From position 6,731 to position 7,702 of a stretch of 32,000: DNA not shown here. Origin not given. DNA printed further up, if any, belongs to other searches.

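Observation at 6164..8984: ECF sigma module whose anti-sigma sensor is a CBM48 (glycogen-binding-type) domain, paired with a lipoprotein made of the same module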

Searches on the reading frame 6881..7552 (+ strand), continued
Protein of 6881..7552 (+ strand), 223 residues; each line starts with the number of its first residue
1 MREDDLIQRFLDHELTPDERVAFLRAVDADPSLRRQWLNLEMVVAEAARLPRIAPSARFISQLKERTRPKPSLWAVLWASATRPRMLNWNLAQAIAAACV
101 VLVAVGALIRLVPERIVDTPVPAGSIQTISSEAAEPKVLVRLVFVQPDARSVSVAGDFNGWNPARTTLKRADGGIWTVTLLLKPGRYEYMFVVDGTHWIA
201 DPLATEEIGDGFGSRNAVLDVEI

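Call 60: predict_structure(alignment_id=A5)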
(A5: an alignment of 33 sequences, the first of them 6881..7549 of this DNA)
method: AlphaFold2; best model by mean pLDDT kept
length: 223 residues; sequences in the alignment: 33
mean_pLDDT: 65.3   pTM: 0.36
mean pLDDT of the five models: 65.3, 63.8, 62.4, 62.2, 58.4
residues with pLDDT >= 90: 0; 70-90: 108; 50-70: 65; < 50: 50
segments of 3 or more residues with pLDDT < 50: 83-92, 97-99, 104-133, 207-209, 211-213
pLDDT, mean of each block of 10 residues (from residue 1): 68 80 81 75 66 65 69 62 47 50 46 36 34 61 85 77 77 84 80 81 53 61 68
secondary structure, 60 per line:
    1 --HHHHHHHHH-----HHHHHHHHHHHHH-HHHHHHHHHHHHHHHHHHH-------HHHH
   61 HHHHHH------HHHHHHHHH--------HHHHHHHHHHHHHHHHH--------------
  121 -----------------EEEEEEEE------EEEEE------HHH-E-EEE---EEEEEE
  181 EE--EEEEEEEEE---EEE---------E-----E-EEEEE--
elements in order: H3-11 H17-29 H31-49 H57-66 H73-81 H90-106 E138-145 E152-156 E169-171 E175-182 E185-193 E197-199 E217-221

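Call 63: search_solved_structures(query=A1, max_evalue=1)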
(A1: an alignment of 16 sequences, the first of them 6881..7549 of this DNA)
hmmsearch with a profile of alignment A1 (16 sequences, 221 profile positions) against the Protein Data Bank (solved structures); distinct sequences matched with E-value up to 1: 80 (the best 60 are shown).
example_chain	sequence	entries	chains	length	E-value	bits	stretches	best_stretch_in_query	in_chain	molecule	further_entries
5ot1_A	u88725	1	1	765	3.2e-13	53.3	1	136-220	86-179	Pullulanase type II, GH13 family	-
1m7x_A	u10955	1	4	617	8.9e-10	42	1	138-206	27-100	1,4-alpha-glucan Branching Enzyme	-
8sdb_A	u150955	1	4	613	9.5e-10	41.9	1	138-206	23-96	1,4-alpha-glucan branching enzyme GlgB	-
4lpc_A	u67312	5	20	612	9.6e-10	41.9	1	138-206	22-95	1,4-alpha-glucan branching enzyme GlgB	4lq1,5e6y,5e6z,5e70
6joy_A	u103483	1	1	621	2.5e-09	40.5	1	140-204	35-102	1,4-alpha-glucan branching enzyme GlgB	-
9u77_A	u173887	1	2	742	7.1e-08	35.8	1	135-184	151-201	1,4-alpha-glucan branching enzyme GlgB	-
8zqa_A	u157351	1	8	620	1.1e-07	35.2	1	140-204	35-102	1,4-alpha-glucan branching enzyme GlgB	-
3k1d_A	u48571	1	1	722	1.3e-07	35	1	138-205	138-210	1,4-alpha-glucan-branching enzyme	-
6klf_A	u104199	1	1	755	1.6e-07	34.6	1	138-187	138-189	1,4-alpha-glucan branching enzyme GlgB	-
5gr5_A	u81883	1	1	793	1.7e-07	34.5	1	138-187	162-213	1,4-alpha-glucan branching enzyme GlgB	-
5gr1_A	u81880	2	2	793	1.7e-07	34.5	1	138-187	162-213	1,4-alpha-glucan branching enzyme GlgB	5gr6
5gqz_A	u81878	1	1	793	1.7e-07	34.5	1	138-187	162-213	1,4-alpha-glucan branching enzyme GlgB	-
5gr2_A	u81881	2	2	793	1.7e-07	34.5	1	138-187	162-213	1,4-alpha-glucan branching enzyme GlgB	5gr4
5gr0_A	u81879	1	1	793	1.7e-07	34.5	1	138-187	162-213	1,4-alpha-glucan branching enzyme GlgB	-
5gqw_A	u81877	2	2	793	1.7e-07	34.5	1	138-187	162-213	1,4-alpha-glucan branching enzyme GlgB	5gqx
1z0m_A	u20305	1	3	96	9.8e-05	25.5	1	148-220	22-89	5'-AMP-activated protein kinase, beta-1 subunit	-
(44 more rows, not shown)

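Call 64: fold_search(model_id=the predicted structure, library=pdb)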
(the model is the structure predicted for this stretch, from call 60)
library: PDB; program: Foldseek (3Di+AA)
matches with E <= 10: 1181; with E <= 0.001: 110
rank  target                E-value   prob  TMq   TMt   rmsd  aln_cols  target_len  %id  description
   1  4pyh_A                2.8e-06  1.00  0.33  0.25   2.8        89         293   24  Phospho-glucan bound structure of starch phosphatase Starch EXcess4 reveals the mechanism for C6-specificty (released 2014-04-23)
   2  1z0m_C                2.8e-06  1.00  0.31  0.79   2.8        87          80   25  the glycogen-binding domain of the AMP-activated protein kinase beta1 subunit (released 2005-10-25)
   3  1z0m_B                3.8e-06  1.00  0.32  0.79   2.7        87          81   25  the glycogen-binding domain of the AMP-activated protein kinase beta1 subunit (released 2005-10-25)
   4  4cfe_D                4.3e-06  1.00  0.32  0.41   2.5        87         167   25  Structure of full length human AMPK in complex with a small molecule activator, a benzimidazole derivative (991) (released 2013-12-25)
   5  3nme_B                4.6e-06  1.00  0.33  0.26   3.1        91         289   23  Structure of a plant phosphatase (released 2010-08-11)
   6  1z0n_B                4.6e-06  1.00  0.32  0.80   2.6        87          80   24  the glycogen-binding domain of the AMP-activated protein kinase (released 2005-10-25)
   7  3nme_A                5.2e-06  1.00  0.33  0.26   3.1        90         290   23  Structure of a plant phosphatase (released 2010-08-11)
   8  6c9h_B                6.7e-06  1.00  0.31  0.41   2.8        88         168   25  non-phosphorylated AMP-activated protein kinase bound to pharmacological activator R734 (released 2018-11-28)
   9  6c9f_B                6.7e-06  1.00  0.32  0.39   2.9        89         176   26  AMP-activated protein kinase bound to pharmacological activator R734 (released 2018-11-28)
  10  6c9g_B                8.0e-06  1.00  0.31  0.39   2.9        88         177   26  AMP-activated protein kinase bound to pharmacological activator R739 (released 2018-11-28)
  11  4cfe_B                9.1e-06  1.00  0.32  0.41   2.5        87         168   25  Structure of full length human AMPK in complex with a small molecule activator, a benzimidazole derivative (991) (released 2013-12-25)
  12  4yef_C                9.6e-06  1.00  0.31  0.80   2.8        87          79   25  beta1 carbohydrate binding module (CBM) of AMP-activated protein kinase (AMPK) in complex with glucosyl-beta-cyclodode (released 2015-06-24)
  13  8bik_E                9.6e-06  1.00  0.31  0.40   2.8        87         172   25  Crystal structure of human AMPK heterotrimer in complex with allosteric activator C455 (released 2024-05-15)
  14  5iso_D                1.0e-05  1.00  0.30  0.38   3.2        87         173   28  STRUCTURE OF FULL LENGTH HUMAN AMPK (NON-PHOSPHORYLATED AT T-LOOP) IN COMPLEX WITH A SMALL MOLECULE ACTIVATOR, A BENZI (released 2017-03-29)
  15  6b2e_B                1.0e-05  1.00  0.29  0.34   4.2       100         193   23  Structure of full length human AMPK (a2b2g1) in complex with a small molecule activator SC4. (released 2018-04-25)
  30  1z0m_A                2.1e-05  1.00  0.30  0.70   3.0        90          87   26  the glycogen-binding domain of the AMP-activated protein kinase beta1 subunit (released 2005-10-25)
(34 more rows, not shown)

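Call 78: search_protein_families(library=pfam, proteins=[L013:2365-3771:-, L013:3808-5181:-, L013:8269-10686:-, L013:11010-11738:+, L010:2937-3734:+, L010:3927-5216:+, L010:8086-9051:+, L010:9789-10805:+, L019:5111-6583:+, L019:163-1128:-], max_evalue=0.001)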
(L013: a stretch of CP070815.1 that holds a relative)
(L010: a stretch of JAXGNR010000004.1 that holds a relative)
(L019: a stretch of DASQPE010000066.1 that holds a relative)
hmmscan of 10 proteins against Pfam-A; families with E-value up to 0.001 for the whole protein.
L013:2365-3771:- (468 aa): 4 families
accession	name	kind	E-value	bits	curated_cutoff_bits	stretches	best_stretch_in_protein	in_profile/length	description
PF16576.10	HlyD_D23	-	9.5e-23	81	30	1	161-362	3-201/214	Barrel-sandwich domain of CusB or HlyD membrane-fusion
PF13437.12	HlyD_3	-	9.3e-19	68.6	22.2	1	272-365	2-96/106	HlyD family secretion protein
PF13533.13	Biotin_lipoyl_2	-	8.3e-10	38.7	29.8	1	176-207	1-32/32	Biotin-lipoyl like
PF00364.28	Biotin_lipoyl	-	1.5e-07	31.6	22.1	0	176-206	43-73/73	Biotin-requiring enzyme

L013:3808-5181:- (457 aa): 0 families

L013:8269-10686:- (805 aa): 2 families
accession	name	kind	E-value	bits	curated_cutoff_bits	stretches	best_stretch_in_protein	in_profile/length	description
PF12704.14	MacB_PCD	-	6.4e-36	125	27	2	26-236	4-205/207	MacB-like periplasmic core domain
PF02687.27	FtsX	-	1.5e-20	73.9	25.5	2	685-798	2-120/120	FtsX-like permease C-terminal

L013:11010-11738:+ (242 aa): 0 families

L010:2937-3734:+ (265 aa): 11 families
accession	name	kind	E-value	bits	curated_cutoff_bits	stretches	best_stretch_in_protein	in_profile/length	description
PF07719.23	TPR_2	-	1.5e-12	47.1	27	0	223-253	3-33/34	Tetratricopeptide repeat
PF13174.12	TPR_6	-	1.9e-12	47.4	26.3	1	223-254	2-33/33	Tetratricopeptide repeat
PF14559.12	TPR_19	-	4e-10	40.3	25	1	74-110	4-40/68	Tetratricopeptide repeat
PF13428.12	TPR_14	-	7.5e-09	35.9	23.5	0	73-103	13-43/44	Tetratricopeptide repeat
PF13432.12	TPR_16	-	8.2e-09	36.2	32.7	0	66-109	2-45/65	Tetratricopeptide repeat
PF00515.34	TPR_1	-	2.2e-08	34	27.8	0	190-210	4-24/34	Tetratricopeptide repeat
PF13431.12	TPR_17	-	9.5e-08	32.2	24.4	0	85-110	3-28/34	Tetratricopeptide repeat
PF13414.12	TPR_11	-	1.1e-07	31.8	26.8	1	68-109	1-42/42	TPR repeat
PF24575.1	TPR_Slam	-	7e-07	30.1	35.2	0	58-110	44-96/104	Surface lipoprotein assembly modifier, N-terminal TPR repeats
PF12895.13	ANAPC3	-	3e-06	27.9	27.2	0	74-123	2-49/82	Anaphase-promoting complex, cyclosome, subunit 3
PF13424.12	TPR_12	-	6.7e-06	26.7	30.1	0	168-211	25-69/77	Tetratricopeptide repeat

L010:3927-5216:+ (429 aa): 14 families
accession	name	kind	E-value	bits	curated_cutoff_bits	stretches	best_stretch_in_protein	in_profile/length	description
PF13174.12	TPR_6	-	1.7e-33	113.4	26.3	2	369-400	2-33/33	Tetratricopeptide repeat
PF07719.23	TPR_2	-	1.3e-21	75.3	27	0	368-394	2-28/34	Tetratricopeptide repeat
PF13432.12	TPR_16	-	6.7e-16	58.9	32.7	1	142-206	2-63/65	Tetratricopeptide repeat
PF13525.12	YfiO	-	2.1e-15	57.5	25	2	134-218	2-86/203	Outer membrane lipoprotein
PF00515.34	TPR_1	-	3.3e-11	42.9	27.8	0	369-394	3-28/34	Tetratricopeptide repeat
PF13428.12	TPR_14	-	2.7e-09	37.2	23.5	0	251-283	3-35/44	Tetratricopeptide repeat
PF13424.12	TPR_12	-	3.6e-09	37.1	30.1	0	326-398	6-76/77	Tetratricopeptide repeat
PF13620.12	CarboxypepD_reg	-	2.7e-08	34.5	32.3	1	50-126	2-79/82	Carboxypeptidase regulatory-like domain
PF13715.12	CarbopepD_reg_2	-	7.6e-07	29.5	32.2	1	59-122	8-70/88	CarboxypepD_reg-like domain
PF14559.12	TPR_19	-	2.3e-06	28.3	25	0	148-210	2-62/68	Tetratricopeptide repeat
PF12895.13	ANAPC3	-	6.4e-05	23.6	27.2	0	326-390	26-79/82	Anaphase-promoting complex, cyclosome, subunit 3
PF13512.12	TPR_18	-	0.00013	22.6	21.9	0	192-214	120-142/145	Tetratricopeptide repeat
PF13414.12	TPR_11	-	0.00022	21.3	26.8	0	256-277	1-22/42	TPR repeat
PF13181.12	TPR_8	-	0.00032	21.1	25.7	0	254-278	6-30/34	Tetratricopeptide repeat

L010:8086-9051:+ (321 aa): 0 families

L010:9789-10805:+ (338 aa): 0 families

L019:5111-6583:+ (490 aa): 4 families
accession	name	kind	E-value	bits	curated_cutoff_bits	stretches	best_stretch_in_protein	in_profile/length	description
PF03572.23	Peptidase_S41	-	3.7e-45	153.9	24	1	200-354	2-156/165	Peptidase family S41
PF13180.12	PDZ_2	-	2.7e-10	40.8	27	1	102-180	1-78/80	PDZ domain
PF00595.29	PDZ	-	7.7e-10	39.5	23.2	1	102-168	10-79/81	PDZ domain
PF17820.7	PDZ_6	-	1.4e-08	34.7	27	1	118-171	3-54/54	PDZ domain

L019:163-1128:- (321 aa): 2 families
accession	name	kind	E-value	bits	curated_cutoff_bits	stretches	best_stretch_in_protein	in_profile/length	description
PF14321.11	DUF4382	-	3.5e-24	86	25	1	53-209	1-136/136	Domain of unknown function (DUF4382)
PF17210.9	SdrD_B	-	0.00074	20.1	29.7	0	236-290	23-76/112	SdrD B-like domain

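Call 82: search_protein_families(library=ncbifam, proteins=[L007:193-813:+, L013:5668-6282:+, L010:5980-6639:+, L006:427-1068:+, P0140, P0158, P0266, L013:7503-8240:+, L010:6699-7676:+, L013:6316-7446:+], max_evalue=0.001)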
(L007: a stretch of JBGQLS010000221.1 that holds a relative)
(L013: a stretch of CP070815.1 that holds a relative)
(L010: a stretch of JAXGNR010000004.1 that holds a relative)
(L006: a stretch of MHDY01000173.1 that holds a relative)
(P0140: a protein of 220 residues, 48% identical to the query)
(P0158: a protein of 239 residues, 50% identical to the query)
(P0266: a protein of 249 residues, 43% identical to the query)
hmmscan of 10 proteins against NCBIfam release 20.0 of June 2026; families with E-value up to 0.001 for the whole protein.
L007:193-813:+ (206 aa): 7 families
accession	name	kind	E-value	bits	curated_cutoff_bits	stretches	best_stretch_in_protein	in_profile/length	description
NF009221.0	PRK12568.1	equivalog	3e-11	42.1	1270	1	111-185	143-217/745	1,4-alpha-glucan branching enzyme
NF008967.0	PRK12313.1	equivalog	1.7e-08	33.3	577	1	127-178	42-94/633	1,4-alpha-glucan branching protein GlgB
NF003811.1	PRK05402.1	equivalog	1e-07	30.9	741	1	126-181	32-90/619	1,4-alpha-glucan branching protein GlgB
TIGR01515.1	branching_enzym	equivalog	3.2e-07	29.3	463.95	1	126-181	31-89/607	1,4-alpha-glucan branching enzyme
NF011294.0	PRK14706.1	equivalog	3.4e-07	28.9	1284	1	125-181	43-100/642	1,4-alpha-glucan branching enzyme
NF011293.0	PRK14705.1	equivalog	3.4e-05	21.6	2376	1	127-185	642-703/1224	1,4-alpha-glucan branching enzyme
NF052375.1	antisigma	equivalog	0.00012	22.1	100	1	16-175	12-168/217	anti-sigma factor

L013:5668-6282:+ (204 aa): 4 families
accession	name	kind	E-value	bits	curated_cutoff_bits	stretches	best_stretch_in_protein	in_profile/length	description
NF008967.0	PRK12313.1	equivalog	9e-06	24.3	577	1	116-178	40-106/633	1,4-alpha-glucan branching protein GlgB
NF052375.1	antisigma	equivalog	9.5e-06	25.8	100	1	20-131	26-132/217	anti-sigma factor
NF041944.1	Xylase_Ferestase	equivalog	0.00056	18.2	1200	1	114-184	369-438/694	bifunctional endo-1,4-beta-xylanase/feruloyl esterase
NF003811.1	PRK05402.1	equivalog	0.00059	18.5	741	1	116-178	31-99/619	1,4-alpha-glucan branching protein GlgB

L010:5980-6639:+ (219 aa): 8 families
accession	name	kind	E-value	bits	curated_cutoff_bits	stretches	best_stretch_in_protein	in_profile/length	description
NF052375.1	antisigma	equivalog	5.1e-09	36.4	100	1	13-141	5-127/217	anti-sigma factor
TIGR03988.1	antisig_RsrA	equivalog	1.7e-07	31.2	62.5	1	3-76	2-75/77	mycothiol system anti-sigma-R factor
NF052368.1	antisigmaE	subfamily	3.2e-07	30.1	50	1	1-37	2-38/48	anti-sigma factor family protein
NF008967.0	PRK12313.1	equivalog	4.6e-05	22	577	1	141-188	48-94/633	1,4-alpha-glucan branching protein GlgB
NF003811.1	PRK05402.1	equivalog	0.0001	21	741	1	130-188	30-86/619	1,4-alpha-glucan branching protein GlgB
NF010501.0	PRK13920.1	subfamily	0.00024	20.8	225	1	6-97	4-96/213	putative anti-sigmaE protein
TIGR01515.1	branching_enzym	equivalog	0.00039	19.1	463.95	1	126-175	25-72/607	1,4-alpha-glucan branching enzyme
NF009221.0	PRK12568.1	equivalog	0.00049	18.3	1270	1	128-186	152-209/745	1,4-alpha-glucan branching enzyme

L006:427-1068:+ (213 aa): 6 families
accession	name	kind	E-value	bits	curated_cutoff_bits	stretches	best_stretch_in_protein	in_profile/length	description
NF052375.1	antisigma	equivalog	2.3e-08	34.3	100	1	17-137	11-135/217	anti-sigma factor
NF008967.0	PRK12313.1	equivalog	2.4e-07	29.5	577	1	126-184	35-94/633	1,4-alpha-glucan branching protein GlgB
NF003811.1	PRK05402.1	equivalog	3e-06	26.1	741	1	125-184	25-86/619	1,4-alpha-glucan branching protein GlgB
NF011294.0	PRK14706.1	equivalog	5.5e-06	24.9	1284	1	126-168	38-81/642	1,4-alpha-glucan branching enzyme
NF009221.0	PRK12568.1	equivalog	6.1e-06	24.6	1270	1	121-171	146-196/745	1,4-alpha-glucan branching enzyme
TIGR01515.1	branching_enzym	equivalog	6.3e-05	21.7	463.95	1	125-168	24-69/607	1,4-alpha-glucan branching enzyme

P0140 (220 aa): 8 families
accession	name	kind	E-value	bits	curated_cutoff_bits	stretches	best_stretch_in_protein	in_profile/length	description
NF009221.0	PRK12568.1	equivalog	3.9e-11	41.7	1270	1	134-199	154-223/745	1,4-alpha-glucan branching enzyme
NF052375.1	antisigma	equivalog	7.6e-10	39.2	100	1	8-120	2-113/217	anti-sigma factor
NF008967.0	PRK12313.1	equivalog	4e-08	32.1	577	1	129-201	34-110/633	1,4-alpha-glucan branching protein GlgB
NF003811.1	PRK05402.1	equivalog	6.5e-08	31.6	741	1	127-200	23-102/619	1,4-alpha-glucan branching protein GlgB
TIGR01515.1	branching_enzym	equivalog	6.7e-07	28.3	463.95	1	132-199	27-99/607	1,4-alpha-glucan branching enzyme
NF011293.0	PRK14705.1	equivalog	2e-05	22.4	2376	1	135-199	640-709/1224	1,4-alpha-glucan branching enzyme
NF011294.0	PRK14706.1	equivalog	0.0001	20.7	1284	1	134-182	42-92/642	1,4-alpha-glucan branching enzyme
NF010501.0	PRK13920.1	subfamily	0.00016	21.4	225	1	15-85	15-71/213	putative anti-sigmaE protein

P0158 (239 aa): 4 families
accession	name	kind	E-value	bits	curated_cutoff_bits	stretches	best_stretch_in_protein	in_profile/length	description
NF009221.0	PRK12568.1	equivalog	7.1e-06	24.3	1270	1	151-214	155-222/745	1,4-alpha-glucan branching enzyme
NF008967.0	PRK12313.1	equivalog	3.1e-05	22.5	577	1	156-217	45-110/633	1,4-alpha-glucan branching protein GlgB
NF003811.1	PRK05402.1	equivalog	0.00044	18.9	741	1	151-218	31-104/619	1,4-alpha-glucan branching protein GlgB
NF052375.1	antisigma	equivalog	0.00046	20.2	100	1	20-165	8-131/217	anti-sigma factor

P0266 (249 aa): 3 families
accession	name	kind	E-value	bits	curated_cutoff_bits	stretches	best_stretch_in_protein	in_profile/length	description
NF052375.1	antisigma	equivalog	5.7e-11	42.8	100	1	4-150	1-141/217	anti-sigma factor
NF010501.0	PRK13920.1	subfamily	5.3e-05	23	225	1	4-115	7-98/213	putative anti-sigmaE protein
NF009221.0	PRK12568.1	equivalog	0.00011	20.4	1270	1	160-217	150-208/745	1,4-alpha-glucan branching enzyme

L013:7503-8240:+ (245 aa): 0 families

L010:6699-7676:+ (325 aa): 0 families

L013:6316-7446:+ (376 aa): 0 families
